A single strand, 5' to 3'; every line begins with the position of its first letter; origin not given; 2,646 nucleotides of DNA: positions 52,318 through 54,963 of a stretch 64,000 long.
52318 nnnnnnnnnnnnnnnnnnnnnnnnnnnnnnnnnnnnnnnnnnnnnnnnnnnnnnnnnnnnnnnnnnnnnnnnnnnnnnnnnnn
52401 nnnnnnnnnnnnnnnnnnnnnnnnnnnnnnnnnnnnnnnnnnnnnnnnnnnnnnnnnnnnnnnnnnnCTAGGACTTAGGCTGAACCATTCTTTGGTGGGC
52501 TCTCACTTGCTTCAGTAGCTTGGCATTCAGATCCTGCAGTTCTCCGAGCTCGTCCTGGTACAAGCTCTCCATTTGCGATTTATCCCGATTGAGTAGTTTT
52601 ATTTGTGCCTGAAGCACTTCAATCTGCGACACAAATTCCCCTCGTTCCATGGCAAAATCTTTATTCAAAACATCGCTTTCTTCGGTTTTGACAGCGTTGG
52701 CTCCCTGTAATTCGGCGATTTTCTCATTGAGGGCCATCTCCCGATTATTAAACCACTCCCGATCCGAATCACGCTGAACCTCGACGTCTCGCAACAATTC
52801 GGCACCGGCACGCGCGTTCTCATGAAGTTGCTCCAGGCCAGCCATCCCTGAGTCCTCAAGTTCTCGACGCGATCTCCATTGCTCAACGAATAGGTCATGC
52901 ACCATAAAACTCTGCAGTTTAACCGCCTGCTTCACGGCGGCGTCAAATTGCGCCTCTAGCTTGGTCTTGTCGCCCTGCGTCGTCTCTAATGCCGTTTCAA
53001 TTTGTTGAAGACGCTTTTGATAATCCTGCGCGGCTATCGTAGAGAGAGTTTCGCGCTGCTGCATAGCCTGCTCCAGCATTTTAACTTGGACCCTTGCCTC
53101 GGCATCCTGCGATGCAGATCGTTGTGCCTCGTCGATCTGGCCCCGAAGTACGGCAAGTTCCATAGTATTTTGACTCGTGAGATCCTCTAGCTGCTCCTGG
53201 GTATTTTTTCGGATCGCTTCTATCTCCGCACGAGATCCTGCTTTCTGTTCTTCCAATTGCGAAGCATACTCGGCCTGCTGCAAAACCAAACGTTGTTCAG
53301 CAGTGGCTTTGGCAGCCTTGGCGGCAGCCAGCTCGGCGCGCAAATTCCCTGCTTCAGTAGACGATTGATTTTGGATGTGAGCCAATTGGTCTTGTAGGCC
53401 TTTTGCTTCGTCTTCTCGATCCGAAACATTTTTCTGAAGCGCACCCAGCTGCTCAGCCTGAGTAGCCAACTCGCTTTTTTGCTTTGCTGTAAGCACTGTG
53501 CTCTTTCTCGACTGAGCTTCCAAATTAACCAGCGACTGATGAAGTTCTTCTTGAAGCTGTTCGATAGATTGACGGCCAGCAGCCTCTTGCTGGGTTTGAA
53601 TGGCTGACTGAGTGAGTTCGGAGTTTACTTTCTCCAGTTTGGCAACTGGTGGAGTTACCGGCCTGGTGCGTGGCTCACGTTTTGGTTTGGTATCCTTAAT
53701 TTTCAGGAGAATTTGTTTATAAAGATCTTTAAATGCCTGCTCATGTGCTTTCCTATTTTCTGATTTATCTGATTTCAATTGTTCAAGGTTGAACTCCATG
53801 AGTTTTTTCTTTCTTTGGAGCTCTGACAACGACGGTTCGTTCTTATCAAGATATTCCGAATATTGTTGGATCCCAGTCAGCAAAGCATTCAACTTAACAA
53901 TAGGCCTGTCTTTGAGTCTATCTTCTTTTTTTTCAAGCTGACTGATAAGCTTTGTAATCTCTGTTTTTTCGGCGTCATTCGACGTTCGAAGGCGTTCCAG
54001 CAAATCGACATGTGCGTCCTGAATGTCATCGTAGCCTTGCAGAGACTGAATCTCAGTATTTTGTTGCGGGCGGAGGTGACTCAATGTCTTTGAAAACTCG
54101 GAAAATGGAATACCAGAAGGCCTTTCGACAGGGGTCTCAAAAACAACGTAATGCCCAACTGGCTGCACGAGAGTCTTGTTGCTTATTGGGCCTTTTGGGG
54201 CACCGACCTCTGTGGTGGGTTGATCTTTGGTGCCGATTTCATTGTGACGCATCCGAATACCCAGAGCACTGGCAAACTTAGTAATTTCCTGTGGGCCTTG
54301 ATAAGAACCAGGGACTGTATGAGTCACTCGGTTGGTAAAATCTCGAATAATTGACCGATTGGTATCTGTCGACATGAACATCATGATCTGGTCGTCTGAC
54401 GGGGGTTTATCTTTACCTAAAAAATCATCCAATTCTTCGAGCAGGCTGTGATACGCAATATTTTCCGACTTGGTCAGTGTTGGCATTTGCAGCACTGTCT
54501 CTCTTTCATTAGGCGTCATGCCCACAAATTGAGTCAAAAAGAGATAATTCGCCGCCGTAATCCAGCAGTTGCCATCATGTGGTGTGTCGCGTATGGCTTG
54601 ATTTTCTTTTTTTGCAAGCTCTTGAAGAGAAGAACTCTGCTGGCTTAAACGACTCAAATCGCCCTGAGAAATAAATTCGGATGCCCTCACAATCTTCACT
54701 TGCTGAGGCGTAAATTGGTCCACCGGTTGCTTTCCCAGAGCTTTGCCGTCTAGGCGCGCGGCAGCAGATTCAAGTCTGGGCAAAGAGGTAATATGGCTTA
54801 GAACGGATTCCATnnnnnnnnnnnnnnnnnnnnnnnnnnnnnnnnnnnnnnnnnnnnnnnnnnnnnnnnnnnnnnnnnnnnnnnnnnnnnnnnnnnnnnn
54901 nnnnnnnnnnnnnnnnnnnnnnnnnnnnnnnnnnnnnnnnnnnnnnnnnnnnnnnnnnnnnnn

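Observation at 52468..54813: OTU-type cysteine protease signature fused to a ~550-aa coiled coil: putative bacterial deubiquitinase effector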

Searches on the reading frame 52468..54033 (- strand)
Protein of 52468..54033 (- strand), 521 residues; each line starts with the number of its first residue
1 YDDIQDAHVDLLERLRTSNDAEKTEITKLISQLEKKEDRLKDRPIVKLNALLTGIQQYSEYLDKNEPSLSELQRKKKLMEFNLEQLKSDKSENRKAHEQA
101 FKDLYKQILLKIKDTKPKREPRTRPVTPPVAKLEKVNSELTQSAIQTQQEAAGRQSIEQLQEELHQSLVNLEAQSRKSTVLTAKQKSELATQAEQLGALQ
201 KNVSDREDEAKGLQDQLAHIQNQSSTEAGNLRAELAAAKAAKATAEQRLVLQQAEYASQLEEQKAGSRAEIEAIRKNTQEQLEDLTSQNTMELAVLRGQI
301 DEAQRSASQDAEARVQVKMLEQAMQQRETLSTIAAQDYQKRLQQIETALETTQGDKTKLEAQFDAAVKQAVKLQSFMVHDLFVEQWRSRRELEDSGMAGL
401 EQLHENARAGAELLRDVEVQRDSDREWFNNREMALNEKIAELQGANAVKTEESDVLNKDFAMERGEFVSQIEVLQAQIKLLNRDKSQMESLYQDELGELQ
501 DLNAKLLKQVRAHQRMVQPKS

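Call 37: search_solved_structures(query=window:52468-54033:-, max_evalue=1)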
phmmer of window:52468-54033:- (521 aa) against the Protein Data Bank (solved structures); distinct sequences matched with E-value up to 1: 0.

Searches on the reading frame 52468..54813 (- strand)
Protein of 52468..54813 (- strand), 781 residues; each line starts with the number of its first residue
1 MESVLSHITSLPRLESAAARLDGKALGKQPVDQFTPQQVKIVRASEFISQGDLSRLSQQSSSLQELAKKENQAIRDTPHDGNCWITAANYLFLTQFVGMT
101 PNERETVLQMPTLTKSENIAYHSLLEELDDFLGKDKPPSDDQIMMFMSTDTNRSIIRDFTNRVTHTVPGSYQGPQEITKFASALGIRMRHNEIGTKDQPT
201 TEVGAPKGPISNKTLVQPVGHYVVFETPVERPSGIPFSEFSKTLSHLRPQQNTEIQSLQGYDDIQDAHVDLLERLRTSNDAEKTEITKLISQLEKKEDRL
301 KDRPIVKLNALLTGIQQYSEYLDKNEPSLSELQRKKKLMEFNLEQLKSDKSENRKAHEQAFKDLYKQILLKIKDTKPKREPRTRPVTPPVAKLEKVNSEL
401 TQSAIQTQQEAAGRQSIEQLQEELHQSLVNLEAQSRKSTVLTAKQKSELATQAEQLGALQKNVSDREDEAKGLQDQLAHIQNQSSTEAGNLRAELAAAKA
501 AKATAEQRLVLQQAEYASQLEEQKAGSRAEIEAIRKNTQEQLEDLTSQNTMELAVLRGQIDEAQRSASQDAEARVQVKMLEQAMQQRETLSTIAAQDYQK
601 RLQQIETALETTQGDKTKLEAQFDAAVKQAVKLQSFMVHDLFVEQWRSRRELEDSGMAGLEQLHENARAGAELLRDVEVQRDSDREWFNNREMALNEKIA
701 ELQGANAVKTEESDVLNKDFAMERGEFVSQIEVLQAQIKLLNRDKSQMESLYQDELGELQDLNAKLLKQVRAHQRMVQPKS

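Call 3: search_protein_families(library=pfam, proteins=[window:52468-54813:-], max_evalue=10)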
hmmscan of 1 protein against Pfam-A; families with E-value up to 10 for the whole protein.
window:52468-54813:- (781 aa): 1 family
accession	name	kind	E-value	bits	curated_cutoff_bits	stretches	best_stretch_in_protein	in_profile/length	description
PF05932.18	CesT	-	0.034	14.7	22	1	570-634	59-119/119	Tir chaperone protein (CesT) family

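Call 4: search_protein_families(library=ncbifam, proteins=[window:52468-54813:-], max_evalue=10)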
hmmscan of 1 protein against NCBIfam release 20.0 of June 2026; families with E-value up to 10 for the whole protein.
window:52468-54813:- (781 aa): 2 families
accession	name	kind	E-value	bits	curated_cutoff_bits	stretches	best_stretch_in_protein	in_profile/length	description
NF045487.1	ASRP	equivalog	0.15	10.7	300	1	266-434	316-475/593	archaea-specific SMC-related protein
TIGR02168.1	SMC_prok_B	equivalog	8.1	4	567.35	1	262-483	706-932/1181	chromosome segregation protein SMC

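Call 5: search_solved_structures(query=window:52468-54813:-, max_evalue=10, show_alignments=3)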
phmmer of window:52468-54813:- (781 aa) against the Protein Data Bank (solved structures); distinct sequences matched with E-value up to 10: 2.
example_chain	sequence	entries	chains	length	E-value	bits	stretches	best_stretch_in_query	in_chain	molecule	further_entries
8cms_AAA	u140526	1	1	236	0.37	12.6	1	62-112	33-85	Ubiquitin thioesterase OTUB2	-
4fjv_A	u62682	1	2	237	0.37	12.6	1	62-112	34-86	Ubiquitin thioesterase OTUB2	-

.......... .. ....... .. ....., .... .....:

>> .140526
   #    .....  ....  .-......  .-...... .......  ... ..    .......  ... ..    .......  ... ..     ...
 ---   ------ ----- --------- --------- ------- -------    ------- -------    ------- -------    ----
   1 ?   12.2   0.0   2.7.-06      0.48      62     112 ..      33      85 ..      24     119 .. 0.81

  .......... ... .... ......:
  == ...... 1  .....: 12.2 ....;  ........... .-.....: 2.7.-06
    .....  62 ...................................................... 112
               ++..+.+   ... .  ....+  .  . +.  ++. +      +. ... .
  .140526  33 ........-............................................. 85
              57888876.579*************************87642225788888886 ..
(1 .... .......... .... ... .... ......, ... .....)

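Call 11: find_encoding_contigs(protein=window:52468-54813:-, flank=10000, max_places=6)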
Protein window:52468-54813:- (781 aa): 1 contig read that carries it; 1 place shown.
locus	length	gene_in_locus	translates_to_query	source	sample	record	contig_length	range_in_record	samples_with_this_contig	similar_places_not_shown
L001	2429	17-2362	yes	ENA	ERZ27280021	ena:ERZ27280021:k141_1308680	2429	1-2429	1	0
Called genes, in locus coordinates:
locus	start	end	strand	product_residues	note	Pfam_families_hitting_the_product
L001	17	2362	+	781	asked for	-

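Call 13: find_related_loci(query=window:52468-54813:-, collection=genome_contigs, flank=10000)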
Query window:52468-54813:- (781 aa) in genome_contigs; peptide patterns used: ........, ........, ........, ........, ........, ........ (x = any residue, [..] = any of these).
82 stretches matched a pattern, but none encodes a relative of the query by tblastn (E <= 1e-3).

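Call 33: list_cluster_members(proteins=[window:52468-54813:-, P0002, P0003, P0004, P0005, P0006, window:49370-50908:+, window:12228-14312:+, window:18070-20154:+, window:44435-47845:-])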
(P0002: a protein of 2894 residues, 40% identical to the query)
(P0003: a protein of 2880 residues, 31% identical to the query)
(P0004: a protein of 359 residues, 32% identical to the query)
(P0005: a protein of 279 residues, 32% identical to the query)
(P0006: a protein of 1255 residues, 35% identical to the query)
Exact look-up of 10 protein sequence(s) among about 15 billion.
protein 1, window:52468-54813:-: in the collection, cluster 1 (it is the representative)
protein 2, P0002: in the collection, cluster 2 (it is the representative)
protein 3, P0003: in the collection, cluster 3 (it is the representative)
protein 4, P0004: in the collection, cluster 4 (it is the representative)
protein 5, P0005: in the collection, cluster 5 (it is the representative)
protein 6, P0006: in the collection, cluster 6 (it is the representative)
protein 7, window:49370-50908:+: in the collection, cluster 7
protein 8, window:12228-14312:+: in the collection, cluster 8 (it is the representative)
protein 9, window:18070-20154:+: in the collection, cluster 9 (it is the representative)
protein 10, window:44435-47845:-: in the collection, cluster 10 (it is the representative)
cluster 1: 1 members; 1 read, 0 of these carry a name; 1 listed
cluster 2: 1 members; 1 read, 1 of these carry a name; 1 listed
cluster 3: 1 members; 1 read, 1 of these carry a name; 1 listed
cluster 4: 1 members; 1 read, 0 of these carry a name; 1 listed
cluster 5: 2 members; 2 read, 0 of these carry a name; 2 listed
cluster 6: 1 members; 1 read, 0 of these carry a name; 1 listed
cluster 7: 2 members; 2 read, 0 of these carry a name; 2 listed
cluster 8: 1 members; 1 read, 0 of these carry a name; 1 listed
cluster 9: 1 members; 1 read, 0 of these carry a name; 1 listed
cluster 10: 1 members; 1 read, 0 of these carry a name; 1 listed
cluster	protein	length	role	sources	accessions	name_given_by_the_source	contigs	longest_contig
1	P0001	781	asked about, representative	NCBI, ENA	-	-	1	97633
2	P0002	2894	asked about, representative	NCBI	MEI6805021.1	MAG: hypothetical protein WCK49_00760 [Myxococcaceae bacterium]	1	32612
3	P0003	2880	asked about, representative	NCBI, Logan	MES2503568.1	MAG: hypothetical protein V4534_01690 [Myxococcota bacterium]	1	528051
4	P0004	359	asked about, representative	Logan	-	-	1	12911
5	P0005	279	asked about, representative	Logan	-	-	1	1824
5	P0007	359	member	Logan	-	-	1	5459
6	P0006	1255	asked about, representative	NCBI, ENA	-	-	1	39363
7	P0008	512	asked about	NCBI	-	-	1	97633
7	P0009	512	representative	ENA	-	-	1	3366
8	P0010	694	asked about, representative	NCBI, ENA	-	-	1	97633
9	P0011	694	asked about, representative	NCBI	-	-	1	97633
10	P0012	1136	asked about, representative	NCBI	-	-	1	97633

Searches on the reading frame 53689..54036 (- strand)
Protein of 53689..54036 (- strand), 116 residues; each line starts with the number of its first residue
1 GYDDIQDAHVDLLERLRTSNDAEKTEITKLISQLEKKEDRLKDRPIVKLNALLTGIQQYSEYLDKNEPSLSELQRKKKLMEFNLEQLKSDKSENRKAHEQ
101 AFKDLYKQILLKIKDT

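Call 73: find_homologous_proteins(query=A4, max_evalue=0.01)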
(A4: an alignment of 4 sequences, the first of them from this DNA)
Query A4 (4 sequences): 1060 candidates shared short words with the query, none scored E <= 0.01.
